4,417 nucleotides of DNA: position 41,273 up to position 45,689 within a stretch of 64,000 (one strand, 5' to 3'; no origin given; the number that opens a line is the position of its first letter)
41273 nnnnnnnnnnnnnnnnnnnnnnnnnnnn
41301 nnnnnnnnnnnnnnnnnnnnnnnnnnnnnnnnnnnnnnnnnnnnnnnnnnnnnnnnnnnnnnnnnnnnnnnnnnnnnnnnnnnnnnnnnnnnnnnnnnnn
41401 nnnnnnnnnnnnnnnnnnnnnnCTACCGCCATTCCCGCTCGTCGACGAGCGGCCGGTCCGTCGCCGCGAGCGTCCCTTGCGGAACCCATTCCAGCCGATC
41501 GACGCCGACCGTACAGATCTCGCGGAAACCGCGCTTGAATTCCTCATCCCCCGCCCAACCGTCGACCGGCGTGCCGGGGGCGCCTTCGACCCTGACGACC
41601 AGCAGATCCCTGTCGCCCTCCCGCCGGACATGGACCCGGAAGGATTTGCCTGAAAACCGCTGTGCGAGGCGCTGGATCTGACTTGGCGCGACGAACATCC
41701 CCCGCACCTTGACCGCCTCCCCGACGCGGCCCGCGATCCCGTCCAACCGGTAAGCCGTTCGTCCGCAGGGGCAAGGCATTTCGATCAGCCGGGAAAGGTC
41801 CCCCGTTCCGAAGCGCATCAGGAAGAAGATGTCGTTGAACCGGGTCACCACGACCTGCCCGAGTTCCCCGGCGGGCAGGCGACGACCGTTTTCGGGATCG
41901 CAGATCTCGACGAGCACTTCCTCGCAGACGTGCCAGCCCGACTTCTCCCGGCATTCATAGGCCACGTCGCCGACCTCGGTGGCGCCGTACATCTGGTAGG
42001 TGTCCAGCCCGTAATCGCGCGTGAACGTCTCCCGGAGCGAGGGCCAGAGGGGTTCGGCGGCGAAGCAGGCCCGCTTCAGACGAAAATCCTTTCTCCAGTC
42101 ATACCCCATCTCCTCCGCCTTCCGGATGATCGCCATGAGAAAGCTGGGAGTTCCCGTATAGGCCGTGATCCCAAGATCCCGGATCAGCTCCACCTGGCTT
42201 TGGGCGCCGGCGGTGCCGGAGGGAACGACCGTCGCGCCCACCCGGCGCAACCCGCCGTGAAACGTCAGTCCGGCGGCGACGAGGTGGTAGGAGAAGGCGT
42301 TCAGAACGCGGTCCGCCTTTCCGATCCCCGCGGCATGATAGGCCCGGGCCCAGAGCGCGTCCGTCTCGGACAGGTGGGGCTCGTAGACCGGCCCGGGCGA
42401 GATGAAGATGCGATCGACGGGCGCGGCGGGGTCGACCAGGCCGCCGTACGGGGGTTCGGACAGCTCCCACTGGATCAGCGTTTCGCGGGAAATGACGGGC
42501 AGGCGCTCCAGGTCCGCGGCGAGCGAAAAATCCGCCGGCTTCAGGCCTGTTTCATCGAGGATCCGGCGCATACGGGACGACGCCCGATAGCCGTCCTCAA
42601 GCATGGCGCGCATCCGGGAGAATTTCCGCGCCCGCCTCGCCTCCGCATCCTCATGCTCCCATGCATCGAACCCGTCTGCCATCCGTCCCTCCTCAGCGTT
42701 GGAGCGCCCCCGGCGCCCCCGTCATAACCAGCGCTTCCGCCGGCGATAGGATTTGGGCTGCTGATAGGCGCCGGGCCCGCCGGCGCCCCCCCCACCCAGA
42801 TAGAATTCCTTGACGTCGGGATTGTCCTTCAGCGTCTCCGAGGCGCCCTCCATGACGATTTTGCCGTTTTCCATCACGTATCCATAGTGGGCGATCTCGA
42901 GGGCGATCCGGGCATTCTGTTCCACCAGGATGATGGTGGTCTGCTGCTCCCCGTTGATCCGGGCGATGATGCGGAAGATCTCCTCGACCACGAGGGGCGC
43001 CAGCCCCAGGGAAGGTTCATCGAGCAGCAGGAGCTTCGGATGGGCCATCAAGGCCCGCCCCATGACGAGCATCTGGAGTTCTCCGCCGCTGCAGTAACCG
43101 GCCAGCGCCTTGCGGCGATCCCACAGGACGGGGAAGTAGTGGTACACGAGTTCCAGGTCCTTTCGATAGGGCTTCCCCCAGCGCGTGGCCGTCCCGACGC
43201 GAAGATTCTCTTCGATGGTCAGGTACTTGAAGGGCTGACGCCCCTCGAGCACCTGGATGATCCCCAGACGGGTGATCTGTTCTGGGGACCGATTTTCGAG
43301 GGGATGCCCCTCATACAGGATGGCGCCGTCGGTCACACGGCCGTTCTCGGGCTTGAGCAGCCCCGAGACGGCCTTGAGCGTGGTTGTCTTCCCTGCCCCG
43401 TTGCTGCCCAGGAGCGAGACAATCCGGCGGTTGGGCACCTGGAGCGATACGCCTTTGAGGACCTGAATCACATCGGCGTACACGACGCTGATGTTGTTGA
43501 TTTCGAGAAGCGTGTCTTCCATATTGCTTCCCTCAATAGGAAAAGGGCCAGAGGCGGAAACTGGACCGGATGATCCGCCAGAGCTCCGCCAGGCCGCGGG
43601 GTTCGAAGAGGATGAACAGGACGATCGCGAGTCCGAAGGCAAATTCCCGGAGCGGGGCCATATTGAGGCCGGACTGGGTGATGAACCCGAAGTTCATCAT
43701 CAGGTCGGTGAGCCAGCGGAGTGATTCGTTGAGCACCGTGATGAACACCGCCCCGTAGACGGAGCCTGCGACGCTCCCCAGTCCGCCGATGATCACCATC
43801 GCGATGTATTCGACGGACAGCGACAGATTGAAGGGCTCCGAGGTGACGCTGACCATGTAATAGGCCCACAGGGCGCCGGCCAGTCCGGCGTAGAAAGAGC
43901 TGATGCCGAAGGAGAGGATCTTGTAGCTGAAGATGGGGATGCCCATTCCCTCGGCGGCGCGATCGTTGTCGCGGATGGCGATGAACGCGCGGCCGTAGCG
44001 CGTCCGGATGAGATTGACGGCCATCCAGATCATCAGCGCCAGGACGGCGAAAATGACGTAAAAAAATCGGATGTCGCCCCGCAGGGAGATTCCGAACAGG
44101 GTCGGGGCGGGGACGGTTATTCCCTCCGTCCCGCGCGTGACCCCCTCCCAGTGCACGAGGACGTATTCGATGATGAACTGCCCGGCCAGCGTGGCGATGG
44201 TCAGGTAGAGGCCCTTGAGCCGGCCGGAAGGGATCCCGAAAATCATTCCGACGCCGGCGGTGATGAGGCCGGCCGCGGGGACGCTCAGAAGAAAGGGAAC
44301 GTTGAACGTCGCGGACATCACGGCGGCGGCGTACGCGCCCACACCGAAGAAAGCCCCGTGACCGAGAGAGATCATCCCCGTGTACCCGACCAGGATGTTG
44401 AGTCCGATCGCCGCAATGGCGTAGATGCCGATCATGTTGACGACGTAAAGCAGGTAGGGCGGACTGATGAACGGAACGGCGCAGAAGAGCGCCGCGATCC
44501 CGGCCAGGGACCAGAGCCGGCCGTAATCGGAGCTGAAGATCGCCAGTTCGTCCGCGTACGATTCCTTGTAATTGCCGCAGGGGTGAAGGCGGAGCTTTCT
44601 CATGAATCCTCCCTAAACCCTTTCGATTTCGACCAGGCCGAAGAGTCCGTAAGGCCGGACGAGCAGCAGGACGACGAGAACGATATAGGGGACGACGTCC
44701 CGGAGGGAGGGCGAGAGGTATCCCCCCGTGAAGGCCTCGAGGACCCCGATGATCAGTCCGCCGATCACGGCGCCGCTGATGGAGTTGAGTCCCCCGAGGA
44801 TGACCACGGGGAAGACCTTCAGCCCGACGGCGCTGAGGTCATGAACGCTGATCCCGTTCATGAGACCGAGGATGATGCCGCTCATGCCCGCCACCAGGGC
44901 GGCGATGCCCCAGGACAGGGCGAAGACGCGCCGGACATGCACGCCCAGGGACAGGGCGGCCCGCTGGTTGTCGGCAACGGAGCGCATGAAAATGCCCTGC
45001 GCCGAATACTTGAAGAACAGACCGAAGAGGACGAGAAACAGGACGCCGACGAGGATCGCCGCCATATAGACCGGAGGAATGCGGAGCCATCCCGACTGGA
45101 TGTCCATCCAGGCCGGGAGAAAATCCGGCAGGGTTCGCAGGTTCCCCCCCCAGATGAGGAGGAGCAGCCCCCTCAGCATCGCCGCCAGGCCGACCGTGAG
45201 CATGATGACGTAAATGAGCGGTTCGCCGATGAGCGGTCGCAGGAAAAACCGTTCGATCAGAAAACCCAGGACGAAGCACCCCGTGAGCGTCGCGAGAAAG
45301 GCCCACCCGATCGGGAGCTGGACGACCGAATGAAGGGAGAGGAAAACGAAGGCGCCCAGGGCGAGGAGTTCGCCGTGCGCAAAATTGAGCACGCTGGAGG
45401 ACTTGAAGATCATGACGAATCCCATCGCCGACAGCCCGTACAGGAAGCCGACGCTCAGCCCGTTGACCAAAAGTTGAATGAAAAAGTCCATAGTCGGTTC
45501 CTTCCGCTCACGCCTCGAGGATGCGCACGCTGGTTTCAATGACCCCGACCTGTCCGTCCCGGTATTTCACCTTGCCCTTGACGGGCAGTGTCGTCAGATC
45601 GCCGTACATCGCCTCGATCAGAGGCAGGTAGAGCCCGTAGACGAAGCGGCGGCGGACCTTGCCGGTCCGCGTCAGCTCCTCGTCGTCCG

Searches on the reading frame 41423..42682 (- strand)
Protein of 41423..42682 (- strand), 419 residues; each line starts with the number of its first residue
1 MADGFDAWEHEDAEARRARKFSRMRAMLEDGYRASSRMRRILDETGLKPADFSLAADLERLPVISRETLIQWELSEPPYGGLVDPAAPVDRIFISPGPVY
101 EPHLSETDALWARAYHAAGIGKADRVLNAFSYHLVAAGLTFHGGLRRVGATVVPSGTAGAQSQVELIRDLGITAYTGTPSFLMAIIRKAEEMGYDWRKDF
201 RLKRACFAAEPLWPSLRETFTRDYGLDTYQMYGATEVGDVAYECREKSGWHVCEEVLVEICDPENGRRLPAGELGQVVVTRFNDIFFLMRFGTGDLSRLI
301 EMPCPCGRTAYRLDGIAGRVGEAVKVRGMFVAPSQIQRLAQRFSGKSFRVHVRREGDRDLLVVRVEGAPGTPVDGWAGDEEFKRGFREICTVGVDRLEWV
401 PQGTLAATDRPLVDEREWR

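Call 6: search_protein_families(library=pfam, proteins=[window:41423-42682:-])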
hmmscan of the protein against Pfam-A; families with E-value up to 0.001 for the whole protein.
window:41423-42682:- (419 aa): 1 family
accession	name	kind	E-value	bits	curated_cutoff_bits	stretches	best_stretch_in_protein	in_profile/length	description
PF00501.34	AMP-binding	-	5.4e-15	55.5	29.9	1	115-280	197-375/384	AMP-binding enzyme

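Call 18: search_protein_families(library=ncbifam, proteins=[window:41423-42682:-], max_evalue=0.00001)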
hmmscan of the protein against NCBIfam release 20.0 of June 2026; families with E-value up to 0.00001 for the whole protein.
window:41423-42682:- (419 aa): 8 families
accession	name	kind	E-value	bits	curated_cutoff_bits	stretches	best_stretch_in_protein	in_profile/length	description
NF041878.1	paak_haloarch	equivalog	4e-60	203.6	700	1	9-409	6-416/427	phenylacetate--CoA ligase PaaK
TIGR02155.1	PA_CoA_ligase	equivalog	1.4e-49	168.8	646.3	1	14-368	6-367/422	phenylacetate--CoA ligase PaaK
NF053551.1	FlxY_rubin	equivalog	4.3e-32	111.4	520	1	133-365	130-370/424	flexirubin biosynthesis putative acyl-CoA ligase FlxY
NF045666.1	DVU1553_fam_AMP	equivalog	2.5e-30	105.7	300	1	139-320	149-331/331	DVU_1553 family AMP-dependent CoA ligase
NF041217.1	BagE_FevW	exception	8.3e-25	87.6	800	1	114-375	102-365/424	bagremycin/ferroverdin synthetase BagE/FevW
TIGR03335.1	F390_ftsA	equivalog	5.1e-20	71.6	458.7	1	111-328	118-337/445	coenzyme F390 synthetase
TIGR01733.1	AA-adenyl-dom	subfamily_domain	1.3e-07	30.8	317.4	1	116-278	154-323/409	amino acid adenylation domain-containing protein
NF004837.0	PRK06187.1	subfamily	2.3e-07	29.5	476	1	117-279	207-377/531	long-chain-fatty-acid--CoA ligase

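Call 57: search_solved_structures(query=window:41423-42682:-, max_evalue=1e-10)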
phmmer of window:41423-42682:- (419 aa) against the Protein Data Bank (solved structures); distinct sequences matched with E-value up to 1e-10: 8.
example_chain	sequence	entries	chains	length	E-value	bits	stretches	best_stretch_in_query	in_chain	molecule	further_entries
2y27_A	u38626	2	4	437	6e-45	157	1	17-375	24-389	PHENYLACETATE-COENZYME A LIGASE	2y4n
4r1l_A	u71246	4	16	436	6.8e-42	147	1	108-384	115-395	Phenylacetate-coenzyme A ligase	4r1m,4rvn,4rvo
2y4o_A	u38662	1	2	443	1.3e-37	132.8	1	15-366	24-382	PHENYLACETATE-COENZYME A LIGASE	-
6hdw_A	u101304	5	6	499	1e-27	100.3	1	21-417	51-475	2-hydroxyisobutyryl-CoA synthetase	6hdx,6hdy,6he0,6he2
6wuq_A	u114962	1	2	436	1.5e-18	70.1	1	113-409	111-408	AjiA1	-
9s3l_A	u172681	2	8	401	2.6e-17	66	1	121-326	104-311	Phenylacetate-CoA ligase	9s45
6siw_A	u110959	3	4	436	3.8e-16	62.1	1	112-342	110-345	PaaK-like ligase (AMP-dependent synthetase and ligase) | AMP-dependent synthetase and ligase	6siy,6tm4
6siw_B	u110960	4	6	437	3.8e-16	62.1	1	112-342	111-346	PaaK-like ligase (AMP-dependent synthetase and ligase) | AMP-dependent synthetase and ligase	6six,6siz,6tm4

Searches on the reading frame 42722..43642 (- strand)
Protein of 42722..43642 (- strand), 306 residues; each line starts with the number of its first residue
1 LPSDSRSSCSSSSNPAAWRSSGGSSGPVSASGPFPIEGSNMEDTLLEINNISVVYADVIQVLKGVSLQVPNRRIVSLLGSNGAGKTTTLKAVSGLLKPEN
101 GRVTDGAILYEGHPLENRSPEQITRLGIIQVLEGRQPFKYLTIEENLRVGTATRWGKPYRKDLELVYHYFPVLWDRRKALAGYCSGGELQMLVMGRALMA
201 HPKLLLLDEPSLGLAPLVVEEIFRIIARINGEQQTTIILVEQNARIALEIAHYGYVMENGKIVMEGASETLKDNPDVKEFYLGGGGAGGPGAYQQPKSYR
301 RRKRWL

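Call 6: search_protein_families(library=pfam, proteins=[window:42722-43642:-])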
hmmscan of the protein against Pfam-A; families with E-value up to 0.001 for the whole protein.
window:42722-43642:- (306 aa): 3 families
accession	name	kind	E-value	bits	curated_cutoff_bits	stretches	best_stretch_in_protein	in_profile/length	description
PF00005.33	ABC_tran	-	2.4e-22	80.5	25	1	62-211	1-136/137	ABC transporter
PF13304.12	AAA_21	-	4.2e-08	34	27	0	75-141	2-75/304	AAA domain, putative AbiEii toxin, Type IV TA system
PF25199.1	nSTAND_NTPase5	-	0.00075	19.8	34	0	69-97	38-66/145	Novel STAND NTPase 5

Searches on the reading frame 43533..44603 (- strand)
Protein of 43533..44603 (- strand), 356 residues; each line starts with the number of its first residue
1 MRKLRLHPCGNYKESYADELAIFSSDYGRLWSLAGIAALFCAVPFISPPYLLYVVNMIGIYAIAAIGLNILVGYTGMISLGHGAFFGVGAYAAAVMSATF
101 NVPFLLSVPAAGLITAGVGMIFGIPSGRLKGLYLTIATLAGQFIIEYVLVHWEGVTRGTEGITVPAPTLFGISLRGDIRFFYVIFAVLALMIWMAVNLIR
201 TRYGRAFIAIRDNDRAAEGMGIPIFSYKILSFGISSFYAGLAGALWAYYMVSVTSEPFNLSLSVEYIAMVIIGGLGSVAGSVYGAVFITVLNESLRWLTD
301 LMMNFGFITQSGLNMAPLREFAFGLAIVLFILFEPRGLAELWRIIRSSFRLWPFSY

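Call 6: search_protein_families(library=pfam, proteins=[window:43533-44603:-])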
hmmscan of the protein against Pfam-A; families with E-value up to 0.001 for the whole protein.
window:43533-44603:- (356 aa): 1 family
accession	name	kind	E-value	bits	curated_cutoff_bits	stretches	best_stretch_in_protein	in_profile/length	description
PF02653.21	BPD_transp_2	-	9.9e-49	166.3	26.8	1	51-296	2-247/269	Branched-chain amino acid transport system / permease component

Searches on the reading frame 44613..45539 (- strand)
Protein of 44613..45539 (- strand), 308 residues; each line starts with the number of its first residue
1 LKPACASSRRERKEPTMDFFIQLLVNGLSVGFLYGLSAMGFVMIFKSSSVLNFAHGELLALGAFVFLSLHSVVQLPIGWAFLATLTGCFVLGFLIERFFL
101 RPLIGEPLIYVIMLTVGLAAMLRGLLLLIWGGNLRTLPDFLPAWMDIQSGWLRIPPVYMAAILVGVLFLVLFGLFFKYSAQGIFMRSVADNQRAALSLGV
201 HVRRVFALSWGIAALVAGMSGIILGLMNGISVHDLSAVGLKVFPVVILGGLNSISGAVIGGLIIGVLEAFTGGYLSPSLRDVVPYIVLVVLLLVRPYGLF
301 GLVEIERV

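Call 6: search_protein_families(library=pfam, proteins=[window:44613-45539:-])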
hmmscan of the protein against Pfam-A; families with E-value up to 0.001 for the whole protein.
window:44613-45539:- (308 aa): 1 family
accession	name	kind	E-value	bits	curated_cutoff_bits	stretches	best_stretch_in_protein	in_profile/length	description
PF02653.21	BPD_transp_2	-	4e-32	111.9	26.8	1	24-292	2-269/269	Branched-chain amino acid transport system / permease component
